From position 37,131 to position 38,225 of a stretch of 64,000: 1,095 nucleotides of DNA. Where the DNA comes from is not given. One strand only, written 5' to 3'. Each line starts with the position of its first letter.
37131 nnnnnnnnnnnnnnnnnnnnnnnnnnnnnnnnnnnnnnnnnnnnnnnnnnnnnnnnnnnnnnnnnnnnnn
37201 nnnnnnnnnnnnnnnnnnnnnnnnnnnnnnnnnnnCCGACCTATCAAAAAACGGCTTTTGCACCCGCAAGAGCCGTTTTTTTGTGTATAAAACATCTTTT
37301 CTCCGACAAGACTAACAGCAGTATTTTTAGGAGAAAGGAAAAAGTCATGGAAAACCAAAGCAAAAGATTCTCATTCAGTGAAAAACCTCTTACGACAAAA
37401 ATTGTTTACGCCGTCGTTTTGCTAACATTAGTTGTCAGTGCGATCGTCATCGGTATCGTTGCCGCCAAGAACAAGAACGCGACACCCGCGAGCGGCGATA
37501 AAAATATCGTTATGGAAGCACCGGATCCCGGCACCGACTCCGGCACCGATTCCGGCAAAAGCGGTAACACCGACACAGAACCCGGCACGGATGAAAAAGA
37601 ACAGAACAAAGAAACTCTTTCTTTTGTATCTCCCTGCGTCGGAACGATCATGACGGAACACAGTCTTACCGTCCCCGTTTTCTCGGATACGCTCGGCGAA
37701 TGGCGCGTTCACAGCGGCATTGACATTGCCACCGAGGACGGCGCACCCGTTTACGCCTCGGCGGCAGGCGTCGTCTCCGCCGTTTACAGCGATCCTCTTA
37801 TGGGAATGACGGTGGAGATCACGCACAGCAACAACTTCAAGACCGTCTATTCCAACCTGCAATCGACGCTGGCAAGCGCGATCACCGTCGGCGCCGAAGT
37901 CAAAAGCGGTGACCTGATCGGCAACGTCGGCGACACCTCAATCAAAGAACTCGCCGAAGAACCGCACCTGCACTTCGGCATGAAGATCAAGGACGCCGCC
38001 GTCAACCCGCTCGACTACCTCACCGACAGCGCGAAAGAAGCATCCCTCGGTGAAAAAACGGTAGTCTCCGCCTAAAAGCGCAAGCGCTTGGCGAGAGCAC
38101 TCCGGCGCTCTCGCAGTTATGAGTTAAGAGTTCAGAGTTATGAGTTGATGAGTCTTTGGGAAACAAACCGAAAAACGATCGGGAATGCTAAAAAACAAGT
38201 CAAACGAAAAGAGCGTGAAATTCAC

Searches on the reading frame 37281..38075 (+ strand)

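Call 13: search_protein_families(library=pfam, proteins=[window:37281-38075:+], max_evalue=0.01)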
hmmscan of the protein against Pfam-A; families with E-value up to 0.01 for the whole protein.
window:37281-38075:+ (264 aa): 1 family
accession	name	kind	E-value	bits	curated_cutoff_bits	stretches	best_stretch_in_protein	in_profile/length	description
PF01551.29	Peptidase_M23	-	2.5e-24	85.7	28.7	1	143-243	2-96/96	Peptidase family M23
